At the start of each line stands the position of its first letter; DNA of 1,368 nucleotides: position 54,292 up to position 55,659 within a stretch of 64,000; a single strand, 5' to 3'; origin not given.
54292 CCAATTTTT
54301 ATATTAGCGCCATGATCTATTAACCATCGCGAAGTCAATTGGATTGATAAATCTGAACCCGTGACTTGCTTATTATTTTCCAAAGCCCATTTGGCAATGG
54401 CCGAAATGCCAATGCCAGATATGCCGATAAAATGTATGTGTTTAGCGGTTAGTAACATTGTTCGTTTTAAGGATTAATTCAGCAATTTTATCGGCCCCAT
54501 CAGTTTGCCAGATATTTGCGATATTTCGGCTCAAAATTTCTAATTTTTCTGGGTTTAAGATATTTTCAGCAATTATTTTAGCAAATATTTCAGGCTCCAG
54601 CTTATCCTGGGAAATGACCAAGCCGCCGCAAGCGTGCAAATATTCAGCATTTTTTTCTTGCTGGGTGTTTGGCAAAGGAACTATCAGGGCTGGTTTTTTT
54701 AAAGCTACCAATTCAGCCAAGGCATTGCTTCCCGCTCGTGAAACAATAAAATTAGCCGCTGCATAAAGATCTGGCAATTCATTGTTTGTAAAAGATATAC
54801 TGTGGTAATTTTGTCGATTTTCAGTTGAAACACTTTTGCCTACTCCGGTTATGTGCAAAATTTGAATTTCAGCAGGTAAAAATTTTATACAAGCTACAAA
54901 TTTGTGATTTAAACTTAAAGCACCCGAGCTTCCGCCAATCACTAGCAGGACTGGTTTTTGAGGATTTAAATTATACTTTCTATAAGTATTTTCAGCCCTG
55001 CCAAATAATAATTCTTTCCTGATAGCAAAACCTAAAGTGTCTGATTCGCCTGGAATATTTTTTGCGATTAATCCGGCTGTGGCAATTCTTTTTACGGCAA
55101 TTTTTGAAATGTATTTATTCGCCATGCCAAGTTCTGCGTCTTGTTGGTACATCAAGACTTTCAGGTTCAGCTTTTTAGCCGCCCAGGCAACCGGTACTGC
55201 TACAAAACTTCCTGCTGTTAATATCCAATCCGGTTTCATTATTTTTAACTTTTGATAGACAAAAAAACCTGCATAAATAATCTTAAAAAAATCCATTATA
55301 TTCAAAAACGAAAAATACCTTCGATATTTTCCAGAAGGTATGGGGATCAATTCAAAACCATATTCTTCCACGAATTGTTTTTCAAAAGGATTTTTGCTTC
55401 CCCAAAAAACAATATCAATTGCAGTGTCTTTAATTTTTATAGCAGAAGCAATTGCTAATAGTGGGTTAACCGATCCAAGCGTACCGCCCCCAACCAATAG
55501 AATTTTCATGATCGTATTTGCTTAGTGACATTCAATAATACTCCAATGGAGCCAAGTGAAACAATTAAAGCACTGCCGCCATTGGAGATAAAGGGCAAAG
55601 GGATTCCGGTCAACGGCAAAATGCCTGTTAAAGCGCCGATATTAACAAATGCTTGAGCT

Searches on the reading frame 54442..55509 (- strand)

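Call 3: search_protein_families(library=pfam, proteins=[window:54442-55509:-], max_evalue=0.01)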
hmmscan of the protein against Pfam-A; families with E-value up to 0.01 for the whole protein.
window:54442-55509:- (355 aa): 3 families
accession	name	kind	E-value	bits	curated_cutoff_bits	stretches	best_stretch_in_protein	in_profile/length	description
PF04101.22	Glyco_tran_28_C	-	7.6e-24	85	22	1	187-330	1-154/166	Glycosyltransferase family 28 C-terminal domain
PF03033.26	Glyco_transf_28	-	3.4e-20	73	26.2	1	3-139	1-135/139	Glycosyltransferase family 28 N-terminal domain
PF13528.12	Glyco_trans_1_3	-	0.00017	21.3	25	1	205-310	210-315/322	Glycosyl transferase family 1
